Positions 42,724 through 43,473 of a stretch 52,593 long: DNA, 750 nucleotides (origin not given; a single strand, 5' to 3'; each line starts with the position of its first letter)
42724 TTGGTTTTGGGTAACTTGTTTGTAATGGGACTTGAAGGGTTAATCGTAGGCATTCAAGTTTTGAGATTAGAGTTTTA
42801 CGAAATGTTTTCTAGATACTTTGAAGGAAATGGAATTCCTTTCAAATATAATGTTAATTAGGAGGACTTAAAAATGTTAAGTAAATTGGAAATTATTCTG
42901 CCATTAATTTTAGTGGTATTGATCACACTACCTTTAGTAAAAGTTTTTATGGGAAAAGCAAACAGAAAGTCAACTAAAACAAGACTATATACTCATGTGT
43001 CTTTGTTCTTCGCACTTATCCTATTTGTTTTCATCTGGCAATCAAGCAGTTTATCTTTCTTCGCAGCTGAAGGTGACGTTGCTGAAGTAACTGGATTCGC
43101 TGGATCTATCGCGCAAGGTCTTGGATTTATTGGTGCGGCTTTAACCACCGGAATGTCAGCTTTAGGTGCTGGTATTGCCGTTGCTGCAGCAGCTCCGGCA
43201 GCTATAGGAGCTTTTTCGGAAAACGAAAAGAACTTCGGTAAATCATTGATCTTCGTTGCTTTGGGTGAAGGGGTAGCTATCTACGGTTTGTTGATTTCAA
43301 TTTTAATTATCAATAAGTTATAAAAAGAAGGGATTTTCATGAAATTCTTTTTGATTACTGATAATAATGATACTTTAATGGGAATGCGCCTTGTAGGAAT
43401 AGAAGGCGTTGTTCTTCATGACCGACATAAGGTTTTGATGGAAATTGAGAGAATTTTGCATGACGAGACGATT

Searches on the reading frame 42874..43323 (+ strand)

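Call 76: search_protein_families(library=pfam, proteins=[window:42874-43323:+], max_evalue=0.00001)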
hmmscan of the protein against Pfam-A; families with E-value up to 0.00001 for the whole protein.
window:42874-43323:+ (149 aa): 1 family
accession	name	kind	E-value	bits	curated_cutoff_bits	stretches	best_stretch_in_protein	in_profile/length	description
PF00137.26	ATP-synt_C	-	2.1e-15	57.1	24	1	86-145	1-60/60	ATP synthase subunit C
